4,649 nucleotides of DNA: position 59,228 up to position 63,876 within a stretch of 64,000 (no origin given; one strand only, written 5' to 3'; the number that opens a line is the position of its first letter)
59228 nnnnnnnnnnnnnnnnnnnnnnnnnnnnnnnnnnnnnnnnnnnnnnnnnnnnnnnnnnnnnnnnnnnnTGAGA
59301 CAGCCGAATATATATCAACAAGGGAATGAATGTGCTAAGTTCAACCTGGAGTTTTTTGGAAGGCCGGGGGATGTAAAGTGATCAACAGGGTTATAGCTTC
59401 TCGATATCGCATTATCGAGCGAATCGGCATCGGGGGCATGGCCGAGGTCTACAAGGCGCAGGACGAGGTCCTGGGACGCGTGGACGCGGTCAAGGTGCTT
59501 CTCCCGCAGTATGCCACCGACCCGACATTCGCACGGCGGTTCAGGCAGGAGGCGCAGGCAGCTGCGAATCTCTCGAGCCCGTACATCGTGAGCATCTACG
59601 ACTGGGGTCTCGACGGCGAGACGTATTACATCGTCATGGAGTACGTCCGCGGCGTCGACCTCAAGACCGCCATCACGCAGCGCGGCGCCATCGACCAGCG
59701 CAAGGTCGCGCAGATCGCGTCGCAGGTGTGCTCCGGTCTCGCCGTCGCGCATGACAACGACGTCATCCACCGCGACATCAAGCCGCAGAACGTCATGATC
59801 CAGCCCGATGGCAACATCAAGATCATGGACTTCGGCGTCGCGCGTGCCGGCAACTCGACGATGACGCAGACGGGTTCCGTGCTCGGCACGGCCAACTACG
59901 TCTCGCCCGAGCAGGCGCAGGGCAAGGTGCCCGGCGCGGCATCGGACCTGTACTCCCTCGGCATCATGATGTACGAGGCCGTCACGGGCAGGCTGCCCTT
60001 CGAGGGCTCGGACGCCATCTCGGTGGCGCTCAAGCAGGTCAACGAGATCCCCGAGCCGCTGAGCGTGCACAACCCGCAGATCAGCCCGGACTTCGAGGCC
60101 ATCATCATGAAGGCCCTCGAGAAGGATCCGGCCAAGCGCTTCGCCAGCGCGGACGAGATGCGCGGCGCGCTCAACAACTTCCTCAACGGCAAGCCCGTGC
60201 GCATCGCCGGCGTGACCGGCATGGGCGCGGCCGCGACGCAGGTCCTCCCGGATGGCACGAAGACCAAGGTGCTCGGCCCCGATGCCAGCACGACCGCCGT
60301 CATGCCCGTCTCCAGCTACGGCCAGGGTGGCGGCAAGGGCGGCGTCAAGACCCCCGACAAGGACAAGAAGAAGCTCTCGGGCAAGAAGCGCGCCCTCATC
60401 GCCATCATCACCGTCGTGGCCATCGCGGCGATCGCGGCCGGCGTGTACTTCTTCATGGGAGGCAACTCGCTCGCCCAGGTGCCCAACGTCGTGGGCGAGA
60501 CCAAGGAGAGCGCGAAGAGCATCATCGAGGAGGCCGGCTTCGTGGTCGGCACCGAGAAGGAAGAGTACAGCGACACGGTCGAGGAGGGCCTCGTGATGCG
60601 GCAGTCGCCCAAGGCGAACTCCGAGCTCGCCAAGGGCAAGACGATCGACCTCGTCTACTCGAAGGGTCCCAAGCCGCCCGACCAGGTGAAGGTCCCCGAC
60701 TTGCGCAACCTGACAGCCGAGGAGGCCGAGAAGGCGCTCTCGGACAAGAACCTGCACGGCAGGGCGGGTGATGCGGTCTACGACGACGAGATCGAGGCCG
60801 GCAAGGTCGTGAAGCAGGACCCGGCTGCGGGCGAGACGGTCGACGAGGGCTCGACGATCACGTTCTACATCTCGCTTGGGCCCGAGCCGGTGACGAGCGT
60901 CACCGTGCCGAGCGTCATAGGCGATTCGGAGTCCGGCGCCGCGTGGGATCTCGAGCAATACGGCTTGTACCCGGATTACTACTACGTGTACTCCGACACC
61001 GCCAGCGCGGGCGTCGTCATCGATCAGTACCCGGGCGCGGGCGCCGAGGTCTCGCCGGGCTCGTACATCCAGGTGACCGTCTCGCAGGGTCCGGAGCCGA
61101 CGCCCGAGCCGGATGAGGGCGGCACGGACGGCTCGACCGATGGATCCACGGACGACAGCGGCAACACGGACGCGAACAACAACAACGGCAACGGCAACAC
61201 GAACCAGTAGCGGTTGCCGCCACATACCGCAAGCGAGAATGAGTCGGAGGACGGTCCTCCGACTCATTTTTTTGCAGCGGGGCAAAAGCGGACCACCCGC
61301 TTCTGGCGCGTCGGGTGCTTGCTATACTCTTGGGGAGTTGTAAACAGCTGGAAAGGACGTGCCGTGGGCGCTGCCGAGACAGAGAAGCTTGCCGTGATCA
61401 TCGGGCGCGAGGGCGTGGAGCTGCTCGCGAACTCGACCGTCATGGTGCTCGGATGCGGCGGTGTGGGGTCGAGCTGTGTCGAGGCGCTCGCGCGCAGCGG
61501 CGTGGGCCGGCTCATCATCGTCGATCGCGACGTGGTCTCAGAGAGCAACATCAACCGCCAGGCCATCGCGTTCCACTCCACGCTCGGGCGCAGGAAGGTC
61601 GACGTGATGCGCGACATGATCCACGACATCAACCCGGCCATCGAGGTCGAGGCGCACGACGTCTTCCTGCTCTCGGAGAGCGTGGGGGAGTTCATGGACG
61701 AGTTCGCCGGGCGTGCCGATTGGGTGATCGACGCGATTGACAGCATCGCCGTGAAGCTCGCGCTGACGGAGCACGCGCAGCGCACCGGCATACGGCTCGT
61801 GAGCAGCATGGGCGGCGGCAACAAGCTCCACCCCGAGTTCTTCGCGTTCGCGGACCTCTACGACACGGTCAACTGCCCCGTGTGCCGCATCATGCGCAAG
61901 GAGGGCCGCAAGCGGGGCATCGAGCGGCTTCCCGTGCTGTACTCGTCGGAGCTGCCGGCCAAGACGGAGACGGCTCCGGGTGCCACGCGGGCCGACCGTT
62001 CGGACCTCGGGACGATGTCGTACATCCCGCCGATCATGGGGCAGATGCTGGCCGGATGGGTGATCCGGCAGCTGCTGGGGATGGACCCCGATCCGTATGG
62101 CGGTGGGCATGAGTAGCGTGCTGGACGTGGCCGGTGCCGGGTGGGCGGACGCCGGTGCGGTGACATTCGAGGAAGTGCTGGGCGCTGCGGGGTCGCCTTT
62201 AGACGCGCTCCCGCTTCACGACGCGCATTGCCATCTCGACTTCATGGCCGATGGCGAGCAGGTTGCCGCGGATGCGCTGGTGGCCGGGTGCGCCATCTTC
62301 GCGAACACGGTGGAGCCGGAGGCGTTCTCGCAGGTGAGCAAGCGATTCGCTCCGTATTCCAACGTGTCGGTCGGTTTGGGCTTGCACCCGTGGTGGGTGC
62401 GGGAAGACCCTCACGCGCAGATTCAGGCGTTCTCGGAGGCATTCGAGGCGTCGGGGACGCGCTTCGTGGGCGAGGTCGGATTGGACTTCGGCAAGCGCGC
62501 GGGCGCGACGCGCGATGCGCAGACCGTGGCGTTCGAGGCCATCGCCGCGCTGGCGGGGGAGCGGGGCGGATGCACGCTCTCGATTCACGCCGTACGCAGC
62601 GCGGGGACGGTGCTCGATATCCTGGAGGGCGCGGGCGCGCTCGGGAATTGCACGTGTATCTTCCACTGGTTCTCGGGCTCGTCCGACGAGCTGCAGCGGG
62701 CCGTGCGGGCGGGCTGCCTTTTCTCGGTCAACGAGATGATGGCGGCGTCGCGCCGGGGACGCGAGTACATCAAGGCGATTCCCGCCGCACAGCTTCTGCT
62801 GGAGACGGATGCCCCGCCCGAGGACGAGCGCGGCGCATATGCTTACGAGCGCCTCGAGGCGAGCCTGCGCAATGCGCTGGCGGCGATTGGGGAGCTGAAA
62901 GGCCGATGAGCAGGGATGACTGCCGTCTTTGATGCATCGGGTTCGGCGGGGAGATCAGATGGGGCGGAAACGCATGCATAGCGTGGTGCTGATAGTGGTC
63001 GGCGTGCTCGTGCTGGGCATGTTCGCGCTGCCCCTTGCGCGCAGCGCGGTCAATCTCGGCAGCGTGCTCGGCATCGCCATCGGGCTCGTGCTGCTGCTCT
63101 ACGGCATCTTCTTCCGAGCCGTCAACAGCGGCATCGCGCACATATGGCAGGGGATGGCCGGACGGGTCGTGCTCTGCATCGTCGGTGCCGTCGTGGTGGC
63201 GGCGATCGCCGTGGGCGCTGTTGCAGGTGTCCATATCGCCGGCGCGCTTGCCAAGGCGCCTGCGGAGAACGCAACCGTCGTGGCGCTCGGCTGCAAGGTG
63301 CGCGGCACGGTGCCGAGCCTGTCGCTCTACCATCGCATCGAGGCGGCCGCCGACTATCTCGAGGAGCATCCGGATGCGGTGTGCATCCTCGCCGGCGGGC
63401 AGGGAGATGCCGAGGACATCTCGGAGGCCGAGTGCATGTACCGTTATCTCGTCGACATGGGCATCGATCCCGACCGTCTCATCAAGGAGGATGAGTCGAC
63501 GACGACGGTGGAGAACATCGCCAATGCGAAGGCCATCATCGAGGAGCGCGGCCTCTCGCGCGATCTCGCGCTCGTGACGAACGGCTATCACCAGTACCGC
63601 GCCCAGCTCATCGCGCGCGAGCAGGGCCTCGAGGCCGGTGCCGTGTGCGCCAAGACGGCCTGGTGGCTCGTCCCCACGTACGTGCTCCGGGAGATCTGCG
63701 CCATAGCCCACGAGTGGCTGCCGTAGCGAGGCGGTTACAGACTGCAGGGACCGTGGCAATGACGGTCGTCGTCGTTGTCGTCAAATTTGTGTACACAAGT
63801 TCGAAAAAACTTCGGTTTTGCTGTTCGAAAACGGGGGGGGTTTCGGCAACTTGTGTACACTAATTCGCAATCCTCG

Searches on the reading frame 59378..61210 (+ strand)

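Call 59: search_protein_families(library=pfam, proteins=[window:59378-61210:+], max_evalue=0.001)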
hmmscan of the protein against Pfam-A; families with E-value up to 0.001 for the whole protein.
window:59378-61210:+ (610 aa): 4 families
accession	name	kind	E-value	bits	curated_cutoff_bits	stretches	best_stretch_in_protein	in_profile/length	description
PF00069.31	Pkinase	-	1.3e-56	192.4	31.7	1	10-256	1-253/263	Protein kinase domain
PF03793.24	PASTA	-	2.3e-52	175.2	23.2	3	367-429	2-64/64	PASTA domain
PF07714.23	PK_Tyr_Ser-Thr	-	1.1e-34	120.4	23.1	1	12-255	3-249/258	Protein tyrosine and serine/threonine kinase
PF03109.22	ABC1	-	3e-08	33.6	22.9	1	52-157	117-216/244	ABC1 atypical kinase-like domain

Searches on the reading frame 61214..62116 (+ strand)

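Call 59: search_protein_families(library=pfam, proteins=[window:61214-62116:+], max_evalue=0.001)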
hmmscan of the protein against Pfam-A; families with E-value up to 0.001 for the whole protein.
window:61214-62116:+ (300 aa): 1 family
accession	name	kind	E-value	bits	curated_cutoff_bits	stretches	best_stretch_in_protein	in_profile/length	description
PF00899.27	ThiF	-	1.9e-38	132.4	28.1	1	62-292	9-207/238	ThiF family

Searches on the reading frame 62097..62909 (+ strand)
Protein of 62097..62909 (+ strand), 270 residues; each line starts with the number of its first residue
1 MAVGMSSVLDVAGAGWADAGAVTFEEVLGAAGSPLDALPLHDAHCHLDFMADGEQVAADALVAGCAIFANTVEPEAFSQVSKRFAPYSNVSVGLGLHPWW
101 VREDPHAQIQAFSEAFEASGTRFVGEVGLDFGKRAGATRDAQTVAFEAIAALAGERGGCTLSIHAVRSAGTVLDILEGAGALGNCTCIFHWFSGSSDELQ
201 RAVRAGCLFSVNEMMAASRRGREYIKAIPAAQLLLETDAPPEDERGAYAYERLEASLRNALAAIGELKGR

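Call 28: find_encoding_contigs(protein=window:62097-62909:+, flank=10000, max_places=4)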
Protein window:62097-62909:+ (270 aa): 1 contig read that carries it; 1 place shown.
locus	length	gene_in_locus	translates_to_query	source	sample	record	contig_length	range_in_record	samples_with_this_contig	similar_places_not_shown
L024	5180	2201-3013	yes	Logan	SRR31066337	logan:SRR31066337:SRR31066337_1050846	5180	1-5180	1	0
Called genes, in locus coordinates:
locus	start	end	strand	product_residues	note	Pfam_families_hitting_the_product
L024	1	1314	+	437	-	?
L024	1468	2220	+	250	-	PF00899:ThiF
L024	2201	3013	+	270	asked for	PF01026:TatD_DNase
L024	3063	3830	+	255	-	PF02698:DUF218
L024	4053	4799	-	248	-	PF09335:VTT_dom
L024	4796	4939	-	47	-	-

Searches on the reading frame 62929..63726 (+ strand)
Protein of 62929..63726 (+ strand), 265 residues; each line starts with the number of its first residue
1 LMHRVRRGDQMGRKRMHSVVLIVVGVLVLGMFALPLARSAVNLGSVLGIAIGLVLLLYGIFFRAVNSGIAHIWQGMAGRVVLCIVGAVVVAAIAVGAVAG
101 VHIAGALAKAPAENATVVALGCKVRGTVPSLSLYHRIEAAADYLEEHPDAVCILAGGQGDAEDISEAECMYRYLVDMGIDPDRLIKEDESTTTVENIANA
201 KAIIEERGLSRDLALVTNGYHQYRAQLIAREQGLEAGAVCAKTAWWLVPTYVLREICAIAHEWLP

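Call 59: search_protein_families(library=pfam, proteins=[window:62929-63726:+], max_evalue=0.001)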
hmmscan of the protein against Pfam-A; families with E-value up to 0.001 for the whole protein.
window:62929-63726:+ (265 aa): 1 family
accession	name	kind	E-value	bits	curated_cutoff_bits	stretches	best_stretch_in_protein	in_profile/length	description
PF02698.23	DUF218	-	2e-27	96.2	27.6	1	117-264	3-132/133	DUF218 domain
